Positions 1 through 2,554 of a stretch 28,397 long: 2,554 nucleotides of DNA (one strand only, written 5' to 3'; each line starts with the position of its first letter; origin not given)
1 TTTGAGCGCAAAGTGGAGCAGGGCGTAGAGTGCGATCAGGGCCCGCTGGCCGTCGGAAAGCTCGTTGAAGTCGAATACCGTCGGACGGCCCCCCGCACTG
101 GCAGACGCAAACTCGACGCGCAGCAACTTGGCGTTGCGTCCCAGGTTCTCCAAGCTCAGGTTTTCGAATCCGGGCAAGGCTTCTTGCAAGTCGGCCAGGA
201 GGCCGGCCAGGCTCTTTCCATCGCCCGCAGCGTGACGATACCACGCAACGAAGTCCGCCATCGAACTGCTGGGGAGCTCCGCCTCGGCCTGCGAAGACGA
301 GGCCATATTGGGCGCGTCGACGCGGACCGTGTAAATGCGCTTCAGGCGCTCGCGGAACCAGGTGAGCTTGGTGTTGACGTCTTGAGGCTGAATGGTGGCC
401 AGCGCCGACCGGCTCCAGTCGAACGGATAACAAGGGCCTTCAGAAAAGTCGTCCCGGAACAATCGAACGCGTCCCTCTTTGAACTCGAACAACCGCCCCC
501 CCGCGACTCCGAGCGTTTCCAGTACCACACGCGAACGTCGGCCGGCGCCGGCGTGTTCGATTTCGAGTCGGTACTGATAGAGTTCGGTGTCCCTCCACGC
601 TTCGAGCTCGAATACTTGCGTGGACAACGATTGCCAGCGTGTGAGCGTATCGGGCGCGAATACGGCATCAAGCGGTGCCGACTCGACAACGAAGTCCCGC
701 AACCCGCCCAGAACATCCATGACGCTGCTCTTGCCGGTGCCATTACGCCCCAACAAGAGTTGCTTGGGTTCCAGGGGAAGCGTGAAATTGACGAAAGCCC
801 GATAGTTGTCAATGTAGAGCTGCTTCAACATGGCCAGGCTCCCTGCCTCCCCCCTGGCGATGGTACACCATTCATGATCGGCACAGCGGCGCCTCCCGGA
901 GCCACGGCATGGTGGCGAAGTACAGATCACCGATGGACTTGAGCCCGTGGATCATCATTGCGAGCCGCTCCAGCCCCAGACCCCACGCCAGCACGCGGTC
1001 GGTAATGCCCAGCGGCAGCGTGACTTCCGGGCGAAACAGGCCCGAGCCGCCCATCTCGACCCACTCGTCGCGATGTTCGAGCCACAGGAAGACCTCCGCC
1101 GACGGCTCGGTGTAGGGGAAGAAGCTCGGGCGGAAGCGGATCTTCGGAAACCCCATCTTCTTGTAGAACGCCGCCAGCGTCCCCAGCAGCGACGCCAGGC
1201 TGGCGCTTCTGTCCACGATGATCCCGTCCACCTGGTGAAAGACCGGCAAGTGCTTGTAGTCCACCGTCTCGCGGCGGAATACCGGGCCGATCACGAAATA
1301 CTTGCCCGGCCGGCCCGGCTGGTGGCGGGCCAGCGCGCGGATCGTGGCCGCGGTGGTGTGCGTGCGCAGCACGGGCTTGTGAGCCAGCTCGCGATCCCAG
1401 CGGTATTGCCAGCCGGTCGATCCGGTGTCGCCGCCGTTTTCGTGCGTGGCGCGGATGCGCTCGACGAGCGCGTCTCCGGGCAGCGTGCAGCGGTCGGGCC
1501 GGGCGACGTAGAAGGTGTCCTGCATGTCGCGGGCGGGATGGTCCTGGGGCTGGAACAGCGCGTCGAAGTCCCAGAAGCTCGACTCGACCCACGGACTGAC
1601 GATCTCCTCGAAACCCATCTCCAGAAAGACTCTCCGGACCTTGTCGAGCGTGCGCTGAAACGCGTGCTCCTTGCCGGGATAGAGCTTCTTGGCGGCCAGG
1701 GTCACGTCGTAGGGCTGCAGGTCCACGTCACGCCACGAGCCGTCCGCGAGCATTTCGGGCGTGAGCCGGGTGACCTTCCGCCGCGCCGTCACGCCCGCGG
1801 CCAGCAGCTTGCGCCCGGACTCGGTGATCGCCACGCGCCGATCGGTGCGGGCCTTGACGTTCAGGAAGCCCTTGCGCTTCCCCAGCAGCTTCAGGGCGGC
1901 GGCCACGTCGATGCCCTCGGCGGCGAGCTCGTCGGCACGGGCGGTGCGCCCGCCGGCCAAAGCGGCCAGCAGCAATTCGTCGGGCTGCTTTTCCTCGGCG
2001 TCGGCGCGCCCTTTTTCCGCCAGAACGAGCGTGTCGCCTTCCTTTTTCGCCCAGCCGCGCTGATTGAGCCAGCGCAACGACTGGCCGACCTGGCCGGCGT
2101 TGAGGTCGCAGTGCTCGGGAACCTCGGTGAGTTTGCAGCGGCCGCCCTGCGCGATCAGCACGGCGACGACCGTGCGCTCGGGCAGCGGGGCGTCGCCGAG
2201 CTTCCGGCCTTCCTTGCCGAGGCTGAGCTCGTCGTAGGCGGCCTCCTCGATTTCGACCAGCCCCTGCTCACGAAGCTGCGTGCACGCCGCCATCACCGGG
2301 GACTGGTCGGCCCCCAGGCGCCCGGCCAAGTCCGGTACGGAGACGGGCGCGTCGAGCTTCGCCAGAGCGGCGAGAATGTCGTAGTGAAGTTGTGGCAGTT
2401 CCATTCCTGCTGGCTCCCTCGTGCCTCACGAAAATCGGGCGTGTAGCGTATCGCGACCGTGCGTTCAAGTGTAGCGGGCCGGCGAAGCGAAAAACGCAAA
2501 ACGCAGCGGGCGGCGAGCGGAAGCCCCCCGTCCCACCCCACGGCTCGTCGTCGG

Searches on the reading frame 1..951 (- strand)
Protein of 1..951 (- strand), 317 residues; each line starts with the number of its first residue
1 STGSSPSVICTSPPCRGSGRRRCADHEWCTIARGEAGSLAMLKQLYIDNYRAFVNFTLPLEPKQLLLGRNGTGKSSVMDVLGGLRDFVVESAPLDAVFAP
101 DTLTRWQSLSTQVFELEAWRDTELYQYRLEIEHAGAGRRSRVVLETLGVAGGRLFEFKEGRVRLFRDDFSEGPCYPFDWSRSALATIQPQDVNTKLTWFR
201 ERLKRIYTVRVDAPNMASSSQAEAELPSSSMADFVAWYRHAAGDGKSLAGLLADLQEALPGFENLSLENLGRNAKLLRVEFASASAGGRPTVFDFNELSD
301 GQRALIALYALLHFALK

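Call 14: search_protein_families(library=pfam, proteins=[window:1-951:-], max_evalue=0.001)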
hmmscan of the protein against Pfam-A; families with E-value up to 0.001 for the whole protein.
window:1-951:- (317 aa): 6 families
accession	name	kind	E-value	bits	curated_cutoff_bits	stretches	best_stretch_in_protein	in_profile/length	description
PF13175.12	AAA_15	-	3.2e-08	34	32.1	1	41-81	1-43/374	AAA ATPase domain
PF13304.12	AAA_21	-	2.7e-06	28.1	27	0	66-106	4-37/304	AAA domain, putative AbiEii toxin, Type IV TA system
PF02463.25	SMC_N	-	3.3e-05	23.9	40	1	41-80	1-43/220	RecF/RecN/SMC N terminal domain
PF00005.33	ABC_tran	-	0.00036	21.6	25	0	54-86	4-36/137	ABC transporter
PF13555.12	AAA_29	-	0.00042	20.4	27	1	42-80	1-41/61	P-loop containing region of AAA domain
PF13476.12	AAA_23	-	0.00078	20.6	27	0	44-81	1-39/201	AAA domain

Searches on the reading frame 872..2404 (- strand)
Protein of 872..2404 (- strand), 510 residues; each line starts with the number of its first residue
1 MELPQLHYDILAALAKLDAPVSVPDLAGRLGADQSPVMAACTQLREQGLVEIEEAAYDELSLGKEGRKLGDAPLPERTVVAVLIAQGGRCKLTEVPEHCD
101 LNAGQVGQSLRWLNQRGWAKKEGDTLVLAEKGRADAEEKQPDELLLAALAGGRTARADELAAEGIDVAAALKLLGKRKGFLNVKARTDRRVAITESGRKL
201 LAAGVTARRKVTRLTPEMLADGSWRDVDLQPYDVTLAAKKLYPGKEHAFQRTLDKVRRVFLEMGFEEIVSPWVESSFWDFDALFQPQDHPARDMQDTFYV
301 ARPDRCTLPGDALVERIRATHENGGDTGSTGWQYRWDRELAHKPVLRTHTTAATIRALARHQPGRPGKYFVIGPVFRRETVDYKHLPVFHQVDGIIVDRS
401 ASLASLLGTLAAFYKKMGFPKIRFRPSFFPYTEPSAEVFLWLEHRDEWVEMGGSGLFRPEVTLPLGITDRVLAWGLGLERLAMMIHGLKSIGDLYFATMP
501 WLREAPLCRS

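Call 14: search_protein_families(library=pfam, proteins=[window:872-2404:-], max_evalue=0.001)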
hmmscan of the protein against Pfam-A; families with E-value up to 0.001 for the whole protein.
window:872-2404:- (510 aa): 6 families
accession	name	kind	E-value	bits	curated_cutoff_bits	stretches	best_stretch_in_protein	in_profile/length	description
PF01409.25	tRNA-synt_2d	-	1.7e-82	277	19.8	1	232-504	2-245/246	tRNA synthetases class II core domain (F)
PF12802.13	MarR_2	-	4.6e-08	33.6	27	1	3-58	3-58/61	MarR family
PF25213.1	HVO_A0261_N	-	6.8e-06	26.3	35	0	89-138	24-73/86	HVO_A0261 N-terminal domain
PF00152.25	tRNA-synt_2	-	9.1e-06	25.4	25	0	367-393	92-118/308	tRNA synthetases class II (D, K and N)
PF09339.16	HTH_IclR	-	3.9e-05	23.8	22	0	9-51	7-49/52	IclR helix-turn-helix domain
PF13412.12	HTH_24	-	8.2e-05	22.5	21.9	1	6-51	4-48/48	Winged helix-turn-helix DNA-binding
